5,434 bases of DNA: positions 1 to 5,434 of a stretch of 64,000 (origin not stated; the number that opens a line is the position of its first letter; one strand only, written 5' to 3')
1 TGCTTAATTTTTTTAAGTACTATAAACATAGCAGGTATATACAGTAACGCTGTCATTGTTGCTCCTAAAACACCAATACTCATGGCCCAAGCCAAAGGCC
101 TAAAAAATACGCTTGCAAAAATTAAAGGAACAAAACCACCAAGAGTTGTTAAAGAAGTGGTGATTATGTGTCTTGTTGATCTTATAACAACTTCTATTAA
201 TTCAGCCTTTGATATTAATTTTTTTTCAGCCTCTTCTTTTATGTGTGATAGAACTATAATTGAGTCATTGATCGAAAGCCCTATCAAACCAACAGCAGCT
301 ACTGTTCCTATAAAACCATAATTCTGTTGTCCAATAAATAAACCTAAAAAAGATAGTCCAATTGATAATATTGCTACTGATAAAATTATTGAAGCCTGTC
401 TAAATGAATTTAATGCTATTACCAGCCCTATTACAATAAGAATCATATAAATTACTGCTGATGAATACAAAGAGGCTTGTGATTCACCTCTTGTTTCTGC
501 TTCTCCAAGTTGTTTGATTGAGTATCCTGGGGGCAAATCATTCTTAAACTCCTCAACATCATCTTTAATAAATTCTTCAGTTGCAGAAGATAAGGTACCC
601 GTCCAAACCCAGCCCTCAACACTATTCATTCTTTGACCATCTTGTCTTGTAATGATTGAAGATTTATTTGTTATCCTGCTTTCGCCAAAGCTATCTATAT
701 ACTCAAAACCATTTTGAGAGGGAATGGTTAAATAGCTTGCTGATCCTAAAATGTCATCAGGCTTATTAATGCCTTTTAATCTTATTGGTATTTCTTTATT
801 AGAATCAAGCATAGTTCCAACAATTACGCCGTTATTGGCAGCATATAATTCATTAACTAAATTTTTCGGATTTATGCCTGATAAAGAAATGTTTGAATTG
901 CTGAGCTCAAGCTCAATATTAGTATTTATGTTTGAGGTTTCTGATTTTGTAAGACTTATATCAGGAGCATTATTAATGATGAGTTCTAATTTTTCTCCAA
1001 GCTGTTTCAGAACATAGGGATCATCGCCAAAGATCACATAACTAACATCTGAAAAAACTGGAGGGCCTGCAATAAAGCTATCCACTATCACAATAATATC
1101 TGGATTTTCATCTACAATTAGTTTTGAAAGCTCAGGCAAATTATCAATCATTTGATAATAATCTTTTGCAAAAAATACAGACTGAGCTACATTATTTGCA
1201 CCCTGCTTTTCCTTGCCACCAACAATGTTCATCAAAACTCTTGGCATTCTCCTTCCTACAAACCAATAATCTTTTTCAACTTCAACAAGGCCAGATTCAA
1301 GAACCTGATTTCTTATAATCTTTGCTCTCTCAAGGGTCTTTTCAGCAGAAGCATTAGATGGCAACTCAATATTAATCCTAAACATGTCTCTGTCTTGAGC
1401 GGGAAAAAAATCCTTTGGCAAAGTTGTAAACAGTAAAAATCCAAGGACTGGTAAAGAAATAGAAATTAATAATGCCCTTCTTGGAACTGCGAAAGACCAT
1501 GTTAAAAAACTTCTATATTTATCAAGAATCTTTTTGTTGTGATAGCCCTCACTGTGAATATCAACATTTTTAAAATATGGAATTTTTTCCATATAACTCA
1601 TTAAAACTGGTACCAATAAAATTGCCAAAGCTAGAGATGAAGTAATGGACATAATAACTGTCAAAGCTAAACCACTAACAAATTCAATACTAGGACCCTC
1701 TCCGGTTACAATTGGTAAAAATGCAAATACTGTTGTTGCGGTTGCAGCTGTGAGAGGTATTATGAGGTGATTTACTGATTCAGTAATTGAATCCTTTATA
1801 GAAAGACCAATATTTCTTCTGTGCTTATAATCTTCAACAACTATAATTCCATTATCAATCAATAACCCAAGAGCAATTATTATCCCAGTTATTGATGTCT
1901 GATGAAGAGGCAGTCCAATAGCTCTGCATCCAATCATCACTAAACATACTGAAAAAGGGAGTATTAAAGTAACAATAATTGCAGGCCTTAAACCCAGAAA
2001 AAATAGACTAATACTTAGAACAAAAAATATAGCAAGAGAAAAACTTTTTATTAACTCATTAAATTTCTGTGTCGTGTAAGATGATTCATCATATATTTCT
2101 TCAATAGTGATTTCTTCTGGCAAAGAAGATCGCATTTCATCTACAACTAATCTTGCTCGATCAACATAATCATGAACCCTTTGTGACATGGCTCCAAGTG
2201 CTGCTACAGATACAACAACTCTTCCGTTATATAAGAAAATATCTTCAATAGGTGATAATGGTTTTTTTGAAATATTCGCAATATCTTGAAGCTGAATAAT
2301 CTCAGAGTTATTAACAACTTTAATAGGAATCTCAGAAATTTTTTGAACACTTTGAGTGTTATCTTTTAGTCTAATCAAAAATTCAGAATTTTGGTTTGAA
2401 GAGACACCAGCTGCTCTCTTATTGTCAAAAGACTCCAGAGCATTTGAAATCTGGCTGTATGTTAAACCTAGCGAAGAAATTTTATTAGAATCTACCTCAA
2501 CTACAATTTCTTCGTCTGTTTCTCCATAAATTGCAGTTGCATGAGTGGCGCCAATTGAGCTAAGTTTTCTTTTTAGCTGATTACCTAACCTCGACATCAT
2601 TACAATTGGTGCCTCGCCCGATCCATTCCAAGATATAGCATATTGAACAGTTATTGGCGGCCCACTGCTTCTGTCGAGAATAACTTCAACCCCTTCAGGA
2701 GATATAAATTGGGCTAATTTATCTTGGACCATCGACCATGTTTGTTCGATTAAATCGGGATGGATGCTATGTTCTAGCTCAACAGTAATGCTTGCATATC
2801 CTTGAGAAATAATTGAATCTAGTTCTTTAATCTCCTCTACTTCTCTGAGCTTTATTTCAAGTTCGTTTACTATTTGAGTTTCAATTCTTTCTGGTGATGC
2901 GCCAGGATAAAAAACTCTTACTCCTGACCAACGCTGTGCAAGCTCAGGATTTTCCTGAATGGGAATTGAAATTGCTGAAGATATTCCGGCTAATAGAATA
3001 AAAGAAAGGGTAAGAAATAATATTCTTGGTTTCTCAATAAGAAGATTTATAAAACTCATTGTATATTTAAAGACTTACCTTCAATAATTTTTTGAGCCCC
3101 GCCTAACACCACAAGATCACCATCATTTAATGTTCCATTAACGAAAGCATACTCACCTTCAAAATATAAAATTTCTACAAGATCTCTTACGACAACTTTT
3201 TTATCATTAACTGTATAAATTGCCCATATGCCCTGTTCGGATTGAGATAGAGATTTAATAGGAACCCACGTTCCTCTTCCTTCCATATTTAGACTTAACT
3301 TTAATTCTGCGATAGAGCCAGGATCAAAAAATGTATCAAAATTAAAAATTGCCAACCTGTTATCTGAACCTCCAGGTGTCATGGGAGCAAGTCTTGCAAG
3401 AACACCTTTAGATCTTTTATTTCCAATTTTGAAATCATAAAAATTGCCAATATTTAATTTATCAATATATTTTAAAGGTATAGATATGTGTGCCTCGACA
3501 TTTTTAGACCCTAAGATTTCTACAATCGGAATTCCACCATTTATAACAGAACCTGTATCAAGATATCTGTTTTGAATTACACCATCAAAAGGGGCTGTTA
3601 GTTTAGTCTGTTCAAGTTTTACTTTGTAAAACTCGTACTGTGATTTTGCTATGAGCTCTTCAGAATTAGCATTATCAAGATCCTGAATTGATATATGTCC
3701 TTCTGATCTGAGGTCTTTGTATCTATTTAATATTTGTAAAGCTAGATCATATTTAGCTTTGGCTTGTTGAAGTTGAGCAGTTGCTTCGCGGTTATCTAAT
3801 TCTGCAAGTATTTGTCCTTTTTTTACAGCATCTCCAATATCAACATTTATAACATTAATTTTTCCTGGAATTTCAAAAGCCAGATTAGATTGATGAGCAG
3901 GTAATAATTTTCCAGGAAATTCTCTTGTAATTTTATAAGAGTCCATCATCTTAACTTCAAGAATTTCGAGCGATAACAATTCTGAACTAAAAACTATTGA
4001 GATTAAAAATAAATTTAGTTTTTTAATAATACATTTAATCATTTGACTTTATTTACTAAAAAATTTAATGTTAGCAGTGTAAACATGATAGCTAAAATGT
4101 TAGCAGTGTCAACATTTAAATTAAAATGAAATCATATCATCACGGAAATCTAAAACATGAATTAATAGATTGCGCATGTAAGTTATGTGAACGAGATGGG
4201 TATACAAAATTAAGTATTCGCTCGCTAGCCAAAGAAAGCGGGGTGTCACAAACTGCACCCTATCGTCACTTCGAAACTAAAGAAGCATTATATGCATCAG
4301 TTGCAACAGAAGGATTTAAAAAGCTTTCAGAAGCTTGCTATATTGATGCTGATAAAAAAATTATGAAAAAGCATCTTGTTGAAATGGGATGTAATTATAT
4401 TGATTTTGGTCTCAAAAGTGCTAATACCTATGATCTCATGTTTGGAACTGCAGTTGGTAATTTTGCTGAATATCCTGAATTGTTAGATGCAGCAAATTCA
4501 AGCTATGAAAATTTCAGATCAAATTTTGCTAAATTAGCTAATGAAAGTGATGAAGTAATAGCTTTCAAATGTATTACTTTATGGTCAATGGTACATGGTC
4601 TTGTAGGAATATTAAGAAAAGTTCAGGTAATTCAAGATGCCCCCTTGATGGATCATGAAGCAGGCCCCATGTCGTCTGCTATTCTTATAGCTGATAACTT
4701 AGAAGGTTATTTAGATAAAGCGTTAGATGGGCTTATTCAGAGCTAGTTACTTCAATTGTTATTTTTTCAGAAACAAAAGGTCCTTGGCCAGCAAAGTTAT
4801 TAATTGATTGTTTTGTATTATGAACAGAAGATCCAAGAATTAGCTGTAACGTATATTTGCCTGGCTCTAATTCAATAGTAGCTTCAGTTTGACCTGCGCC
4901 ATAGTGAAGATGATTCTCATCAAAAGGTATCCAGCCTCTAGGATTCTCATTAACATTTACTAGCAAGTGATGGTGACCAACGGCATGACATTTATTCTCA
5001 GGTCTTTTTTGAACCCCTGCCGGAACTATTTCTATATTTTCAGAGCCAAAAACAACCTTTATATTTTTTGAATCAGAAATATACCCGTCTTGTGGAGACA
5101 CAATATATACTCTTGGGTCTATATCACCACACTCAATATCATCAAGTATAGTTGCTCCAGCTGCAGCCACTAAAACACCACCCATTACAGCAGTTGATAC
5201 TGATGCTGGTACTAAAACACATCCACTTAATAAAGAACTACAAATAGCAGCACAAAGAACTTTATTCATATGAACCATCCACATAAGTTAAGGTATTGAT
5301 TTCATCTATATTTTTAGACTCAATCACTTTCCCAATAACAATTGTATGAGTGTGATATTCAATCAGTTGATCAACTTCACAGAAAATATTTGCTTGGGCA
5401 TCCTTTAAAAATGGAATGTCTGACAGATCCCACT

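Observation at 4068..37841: Split efflux regulon: the same 19-bp operator at the TetR/RND promoter and 34 kb away at tolC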

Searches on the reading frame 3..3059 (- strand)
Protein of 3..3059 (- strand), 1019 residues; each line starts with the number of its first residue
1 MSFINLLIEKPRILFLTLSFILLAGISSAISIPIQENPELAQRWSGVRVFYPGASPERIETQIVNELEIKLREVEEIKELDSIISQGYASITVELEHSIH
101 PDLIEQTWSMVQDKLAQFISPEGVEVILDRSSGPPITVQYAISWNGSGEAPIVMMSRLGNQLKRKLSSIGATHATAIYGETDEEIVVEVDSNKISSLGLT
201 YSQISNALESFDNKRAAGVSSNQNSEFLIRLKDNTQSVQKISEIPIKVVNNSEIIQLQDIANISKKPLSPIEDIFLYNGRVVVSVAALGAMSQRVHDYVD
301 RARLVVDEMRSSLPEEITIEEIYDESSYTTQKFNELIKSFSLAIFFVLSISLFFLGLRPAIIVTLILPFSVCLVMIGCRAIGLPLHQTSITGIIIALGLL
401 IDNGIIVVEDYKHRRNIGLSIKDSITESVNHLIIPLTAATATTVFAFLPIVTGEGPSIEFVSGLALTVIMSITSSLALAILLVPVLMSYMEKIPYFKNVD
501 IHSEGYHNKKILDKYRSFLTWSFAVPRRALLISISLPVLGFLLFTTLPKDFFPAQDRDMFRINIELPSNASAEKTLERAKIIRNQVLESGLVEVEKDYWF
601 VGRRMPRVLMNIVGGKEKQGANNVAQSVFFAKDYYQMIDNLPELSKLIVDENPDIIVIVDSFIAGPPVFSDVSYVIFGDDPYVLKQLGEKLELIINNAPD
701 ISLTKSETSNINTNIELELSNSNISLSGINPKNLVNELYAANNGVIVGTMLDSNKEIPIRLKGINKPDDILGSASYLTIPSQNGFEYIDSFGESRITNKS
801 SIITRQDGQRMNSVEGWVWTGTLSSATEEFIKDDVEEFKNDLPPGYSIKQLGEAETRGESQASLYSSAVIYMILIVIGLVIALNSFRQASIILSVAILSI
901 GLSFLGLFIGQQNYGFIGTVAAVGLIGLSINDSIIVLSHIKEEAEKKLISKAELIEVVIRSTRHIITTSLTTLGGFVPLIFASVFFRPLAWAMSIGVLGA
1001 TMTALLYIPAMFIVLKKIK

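Call 11: search_protein_families(library=pfam, proteins=[window:3-3059:-])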
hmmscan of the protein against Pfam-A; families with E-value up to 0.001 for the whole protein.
window:3-3059:- (1019 aa): 3 families
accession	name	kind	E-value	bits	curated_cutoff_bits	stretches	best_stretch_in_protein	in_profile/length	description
PF00873.25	ACR_tran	-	2.7e-108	363.5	28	1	3-1015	1-1020/1021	AcrB/AcrD/AcrF family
PF03176.21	MMPL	-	3.7e-10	39.7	20.5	1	860-1014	141-301/333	MMPL family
PF02355.23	SecD_SecF_C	-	1.5e-06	28.2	20.5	1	869-1010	38-181/189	Protein export membrane protein SecD/SecF, C-terminal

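Call 32: search_protein_families(library=ncbifam, proteins=[window:3-3059:-], max_evalue=0.001)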
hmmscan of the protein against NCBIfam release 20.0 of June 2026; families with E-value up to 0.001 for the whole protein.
window:3-3059:- (1019 aa): 22 families
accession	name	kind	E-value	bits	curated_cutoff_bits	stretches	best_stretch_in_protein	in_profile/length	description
NF033617.1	RND_permease_2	subfamily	2.5e-76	257.5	1250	1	6-1016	3-1008/1009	multidrug efflux RND transporter permease subunit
NF000282.2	RND_permease_1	subfamily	1.3e-67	228.5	1250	1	7-1016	4-1028/1029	multidrug efflux RND transporter permease subunit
TIGR00914.1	2A0601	subfamily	3e-60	204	701.45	1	14-1015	16-1035/1051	CusA/CzcA family heavy metal efflux RND transporter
TIGR00915.1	2A0602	subfamily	1.4e-59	201.9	940.35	1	5-1018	3-1031/1050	efflux RND transporter permease subunit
NF007133.0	PRK09579.1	equivalog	2.8e-40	137.8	1763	2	1-489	1-487/1017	multidrug efflux RND transporter permease subunit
NF007842.1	PRK10555.1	equivalog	7.3e-40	136.6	1854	2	5-589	3-600/1036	multidrug efflux RND transporter permease AcrD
NF011706.2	PRK15127.1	equivalog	2.8e-36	124.9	2150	2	5-582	3-594/1049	multidrug efflux RND transporter permease subunit AcrB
NF007131.0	PRK09577.1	equivalog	3.3e-36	124.4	1768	2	6-586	4-595/1045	multidrug efflux RND transporter permease subunit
NF007905.0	PRK10614.1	equivalog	8.4e-33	113.1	1774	1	1-1017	1-1010/1025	multidrug efflux RND transporter permease subunit MdtC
NF000037.1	RND_perm_OqxB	exception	4.2e-32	110.9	2200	2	1-491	1-499/1050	multidrug efflux RND transporter permease subunit OqxB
NF007798.0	PRK10503.1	equivalog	1.8e-31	108.6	1584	1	7-593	16-603/1040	MdtB/MuxB family multidrug efflux RND transporter permease subunit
TIGR00921.1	2A067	subfamily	4.2e-15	54.8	351.9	2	344-494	203-350/733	hydrophobe/amphiphile efflux-3 (HAE3) family transporter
NF009583.0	PRK13024.1-3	subfamily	3.2e-12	45.3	721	2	903-1017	617-735/755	protein translocase subunit SecDF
NF009585.0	PRK13024.1-5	equivalog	1.5e-11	43.1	1037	1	328-491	489-648/993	protein translocase subunit SecDF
TIGR00916.1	2A0604s01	subfamily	2.9e-11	43.4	148.6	2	337-476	91-231/231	SecD/SecF family protein translocase subunit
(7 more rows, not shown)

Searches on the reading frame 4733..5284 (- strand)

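Call 11: search_protein_families(library=pfam, proteins=[window:4733-5284:-])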
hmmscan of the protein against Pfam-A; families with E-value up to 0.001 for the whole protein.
window:4733-5284:- (183 aa): 1 family
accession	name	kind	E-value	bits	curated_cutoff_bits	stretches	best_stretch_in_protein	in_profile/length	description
PF14347.11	DUF4399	-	3.9e-21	75.7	28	1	77-179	1-90/91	Domain of unknown function (DUF4399)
